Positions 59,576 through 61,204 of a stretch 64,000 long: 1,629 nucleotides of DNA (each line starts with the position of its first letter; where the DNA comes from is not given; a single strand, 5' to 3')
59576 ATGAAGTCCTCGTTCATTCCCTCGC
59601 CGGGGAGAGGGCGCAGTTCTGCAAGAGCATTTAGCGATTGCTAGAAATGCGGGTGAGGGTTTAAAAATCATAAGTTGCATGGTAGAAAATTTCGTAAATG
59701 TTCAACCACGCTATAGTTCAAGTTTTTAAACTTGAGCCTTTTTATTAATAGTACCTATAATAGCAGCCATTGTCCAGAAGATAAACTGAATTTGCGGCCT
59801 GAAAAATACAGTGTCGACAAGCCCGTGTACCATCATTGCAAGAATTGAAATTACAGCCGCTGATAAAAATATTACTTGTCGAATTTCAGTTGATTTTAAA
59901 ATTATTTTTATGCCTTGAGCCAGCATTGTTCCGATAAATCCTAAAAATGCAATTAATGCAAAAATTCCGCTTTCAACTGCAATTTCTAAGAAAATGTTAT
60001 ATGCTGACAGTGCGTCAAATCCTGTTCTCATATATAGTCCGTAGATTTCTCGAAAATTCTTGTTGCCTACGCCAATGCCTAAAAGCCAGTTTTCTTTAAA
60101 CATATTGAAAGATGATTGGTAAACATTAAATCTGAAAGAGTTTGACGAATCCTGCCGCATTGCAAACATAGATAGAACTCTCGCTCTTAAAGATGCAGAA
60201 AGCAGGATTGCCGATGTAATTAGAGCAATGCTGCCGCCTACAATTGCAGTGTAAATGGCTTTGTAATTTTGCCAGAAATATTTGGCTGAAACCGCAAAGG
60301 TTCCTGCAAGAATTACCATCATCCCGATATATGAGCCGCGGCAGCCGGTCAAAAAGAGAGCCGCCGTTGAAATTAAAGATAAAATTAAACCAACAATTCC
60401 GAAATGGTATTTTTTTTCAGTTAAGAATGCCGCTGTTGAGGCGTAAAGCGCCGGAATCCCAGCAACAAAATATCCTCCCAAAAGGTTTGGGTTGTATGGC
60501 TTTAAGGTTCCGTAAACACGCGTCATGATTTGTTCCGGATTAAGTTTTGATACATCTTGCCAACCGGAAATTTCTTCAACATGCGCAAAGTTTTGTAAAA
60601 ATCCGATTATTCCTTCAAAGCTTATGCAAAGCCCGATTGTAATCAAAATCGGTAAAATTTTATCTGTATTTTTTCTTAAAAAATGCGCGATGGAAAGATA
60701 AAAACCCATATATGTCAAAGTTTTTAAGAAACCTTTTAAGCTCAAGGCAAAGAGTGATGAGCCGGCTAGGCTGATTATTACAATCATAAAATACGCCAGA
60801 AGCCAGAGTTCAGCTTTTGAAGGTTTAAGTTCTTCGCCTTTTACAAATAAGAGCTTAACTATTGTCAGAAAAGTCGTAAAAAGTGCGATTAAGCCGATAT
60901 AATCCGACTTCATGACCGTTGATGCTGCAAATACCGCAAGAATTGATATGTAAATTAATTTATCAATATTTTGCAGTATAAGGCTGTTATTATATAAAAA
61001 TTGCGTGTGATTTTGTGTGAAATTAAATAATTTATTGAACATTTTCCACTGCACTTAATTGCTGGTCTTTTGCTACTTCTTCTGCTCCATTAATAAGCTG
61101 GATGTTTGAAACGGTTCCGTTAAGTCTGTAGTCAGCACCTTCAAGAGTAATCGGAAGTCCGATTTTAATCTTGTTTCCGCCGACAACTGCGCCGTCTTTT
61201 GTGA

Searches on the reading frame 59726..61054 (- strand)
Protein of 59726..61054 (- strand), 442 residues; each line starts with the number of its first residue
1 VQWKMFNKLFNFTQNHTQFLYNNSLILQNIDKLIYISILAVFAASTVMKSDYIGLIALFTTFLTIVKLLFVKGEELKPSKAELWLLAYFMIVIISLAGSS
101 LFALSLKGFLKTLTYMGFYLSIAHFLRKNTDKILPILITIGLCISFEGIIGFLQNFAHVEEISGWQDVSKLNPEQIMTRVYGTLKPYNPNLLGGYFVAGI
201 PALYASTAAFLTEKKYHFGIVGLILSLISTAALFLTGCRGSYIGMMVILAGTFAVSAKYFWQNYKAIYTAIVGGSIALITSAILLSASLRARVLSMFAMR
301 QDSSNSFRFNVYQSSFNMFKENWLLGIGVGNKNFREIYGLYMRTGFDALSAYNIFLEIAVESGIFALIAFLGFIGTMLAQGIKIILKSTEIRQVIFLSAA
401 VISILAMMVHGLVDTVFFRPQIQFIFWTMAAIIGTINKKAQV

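Call 52: search_protein_families(library=pfam, max_evalue=0.001, proteins=[window:59726-61054:-])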
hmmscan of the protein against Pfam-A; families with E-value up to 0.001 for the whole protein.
window:59726-61054:- (442 aa): 1 family
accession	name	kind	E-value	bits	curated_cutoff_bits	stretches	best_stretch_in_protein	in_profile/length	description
PF04932.20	Wzy_C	-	9e-18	64.9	31.7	1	225-371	2-149/149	O-Antigen ligase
